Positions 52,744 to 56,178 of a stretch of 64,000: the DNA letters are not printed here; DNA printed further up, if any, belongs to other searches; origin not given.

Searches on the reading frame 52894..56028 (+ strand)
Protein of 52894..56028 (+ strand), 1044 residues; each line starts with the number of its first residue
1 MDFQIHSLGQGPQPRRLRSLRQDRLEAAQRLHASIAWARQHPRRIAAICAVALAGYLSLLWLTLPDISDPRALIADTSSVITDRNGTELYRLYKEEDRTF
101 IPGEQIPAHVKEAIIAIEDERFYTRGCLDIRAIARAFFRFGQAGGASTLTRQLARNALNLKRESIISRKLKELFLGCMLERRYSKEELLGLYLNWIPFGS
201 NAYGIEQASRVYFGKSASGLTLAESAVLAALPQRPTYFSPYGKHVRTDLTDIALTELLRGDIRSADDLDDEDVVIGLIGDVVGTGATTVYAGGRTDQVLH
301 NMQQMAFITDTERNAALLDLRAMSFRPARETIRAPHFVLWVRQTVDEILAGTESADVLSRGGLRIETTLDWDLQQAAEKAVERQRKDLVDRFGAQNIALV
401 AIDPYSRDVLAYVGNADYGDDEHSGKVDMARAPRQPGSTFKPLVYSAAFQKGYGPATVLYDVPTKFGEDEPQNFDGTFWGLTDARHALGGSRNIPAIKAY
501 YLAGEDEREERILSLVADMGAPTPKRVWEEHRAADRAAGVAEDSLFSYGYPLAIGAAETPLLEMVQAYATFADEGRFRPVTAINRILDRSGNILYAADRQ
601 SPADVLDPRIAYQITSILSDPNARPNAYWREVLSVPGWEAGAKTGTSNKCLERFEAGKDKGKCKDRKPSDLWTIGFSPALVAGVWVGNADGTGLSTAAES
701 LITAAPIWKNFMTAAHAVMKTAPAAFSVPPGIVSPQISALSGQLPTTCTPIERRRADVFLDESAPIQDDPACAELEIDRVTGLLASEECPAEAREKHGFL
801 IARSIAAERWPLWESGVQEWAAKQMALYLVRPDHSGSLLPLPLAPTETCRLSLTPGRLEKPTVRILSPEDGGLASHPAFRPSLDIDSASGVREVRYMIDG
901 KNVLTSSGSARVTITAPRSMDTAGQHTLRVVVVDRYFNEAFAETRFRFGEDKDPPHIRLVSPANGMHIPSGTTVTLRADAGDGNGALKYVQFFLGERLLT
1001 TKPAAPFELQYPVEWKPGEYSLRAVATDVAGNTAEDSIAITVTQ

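Call 17: search_protein_families(library=pfam, proteins=[window:52894-56028:+], max_evalue=0.001)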
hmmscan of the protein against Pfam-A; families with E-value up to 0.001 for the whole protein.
window:52894-56028:+ (1044 aa): 4 families
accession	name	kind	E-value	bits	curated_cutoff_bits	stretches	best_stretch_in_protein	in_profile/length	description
PF00912.28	Transgly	-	5.6e-48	163.1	27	1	86-244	2-163/178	Transglycosylase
PF00905.27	Transpeptidase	-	1.6e-22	80.5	22.1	1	398-712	2-298/299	Penicillin binding protein transpeptidase domain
PF17957.7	Big_7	-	2e-16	60.8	24.1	2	955-1024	1-70/70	Bacterial Ig domain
PF19077.6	Big_13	-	2.8e-07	31.4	27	0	1003-1042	60-100/102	Bacterial Ig-like domain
